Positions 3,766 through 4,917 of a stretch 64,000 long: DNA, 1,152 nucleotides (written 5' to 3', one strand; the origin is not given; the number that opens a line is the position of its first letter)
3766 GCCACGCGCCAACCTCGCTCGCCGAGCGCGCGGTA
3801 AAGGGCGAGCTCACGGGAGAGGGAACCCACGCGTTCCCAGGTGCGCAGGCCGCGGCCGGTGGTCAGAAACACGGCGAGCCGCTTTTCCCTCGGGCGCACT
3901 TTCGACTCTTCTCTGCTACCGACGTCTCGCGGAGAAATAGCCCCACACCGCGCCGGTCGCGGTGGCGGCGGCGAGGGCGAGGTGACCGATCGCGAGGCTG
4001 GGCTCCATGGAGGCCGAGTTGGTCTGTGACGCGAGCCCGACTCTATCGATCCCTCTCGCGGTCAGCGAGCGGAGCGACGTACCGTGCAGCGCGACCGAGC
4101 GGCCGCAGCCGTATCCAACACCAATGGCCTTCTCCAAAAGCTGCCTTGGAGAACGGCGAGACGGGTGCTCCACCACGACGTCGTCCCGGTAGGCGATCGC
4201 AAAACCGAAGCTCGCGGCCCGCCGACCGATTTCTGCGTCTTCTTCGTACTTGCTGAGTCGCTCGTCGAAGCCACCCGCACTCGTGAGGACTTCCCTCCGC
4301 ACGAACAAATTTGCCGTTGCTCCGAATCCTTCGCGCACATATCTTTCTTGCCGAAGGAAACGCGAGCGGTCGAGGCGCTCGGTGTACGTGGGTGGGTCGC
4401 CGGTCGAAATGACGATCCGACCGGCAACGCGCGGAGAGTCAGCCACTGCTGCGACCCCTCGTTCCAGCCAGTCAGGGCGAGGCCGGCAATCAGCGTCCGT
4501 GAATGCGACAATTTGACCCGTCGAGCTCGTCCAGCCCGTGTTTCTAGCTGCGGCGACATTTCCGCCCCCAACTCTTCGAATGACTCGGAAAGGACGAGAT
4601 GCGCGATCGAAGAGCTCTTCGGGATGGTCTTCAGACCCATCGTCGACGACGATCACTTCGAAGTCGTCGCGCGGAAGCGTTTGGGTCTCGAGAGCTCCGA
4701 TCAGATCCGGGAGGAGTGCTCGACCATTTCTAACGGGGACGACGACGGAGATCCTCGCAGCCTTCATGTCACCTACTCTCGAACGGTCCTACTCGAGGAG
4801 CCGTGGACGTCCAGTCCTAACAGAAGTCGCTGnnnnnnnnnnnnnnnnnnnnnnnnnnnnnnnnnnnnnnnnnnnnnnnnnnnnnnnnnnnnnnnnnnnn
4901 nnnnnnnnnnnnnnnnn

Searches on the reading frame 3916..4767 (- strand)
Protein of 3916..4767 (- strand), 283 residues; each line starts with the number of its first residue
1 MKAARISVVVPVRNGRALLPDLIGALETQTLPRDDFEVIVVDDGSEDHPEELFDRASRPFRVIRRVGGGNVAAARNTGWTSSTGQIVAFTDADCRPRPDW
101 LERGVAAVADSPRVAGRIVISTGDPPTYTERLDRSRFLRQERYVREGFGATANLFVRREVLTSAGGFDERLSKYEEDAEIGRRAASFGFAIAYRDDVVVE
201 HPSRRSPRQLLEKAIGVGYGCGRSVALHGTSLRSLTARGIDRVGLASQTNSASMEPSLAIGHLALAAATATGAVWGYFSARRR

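Call 31: search_protein_families(library=pfam, proteins=[window:3916-4767:-], max_evalue=0.0001)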
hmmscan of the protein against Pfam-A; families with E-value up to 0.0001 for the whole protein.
window:3916-4767:- (283 aa): 4 families
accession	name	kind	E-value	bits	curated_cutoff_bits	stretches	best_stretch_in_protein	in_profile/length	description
PF00535.33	Glycos_transf_2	-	3.2e-27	96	23.3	1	7-160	1-163/168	Glycosyl transferase family 2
PF13641.12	Glyco_tranf_2_3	-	3.2e-11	44.1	27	1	5-210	2-220/230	Glycosyltransferase like family 2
PF10111.15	Glyco_tranf_2_2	-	2.7e-09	37.3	27.3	1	7-104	1-102/276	Glycosyltransferase like family 2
PF13632.12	Glyco_trans_2_3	-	1.5e-08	35.1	27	1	86-222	1-144/198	Glycosyl transferase family group 2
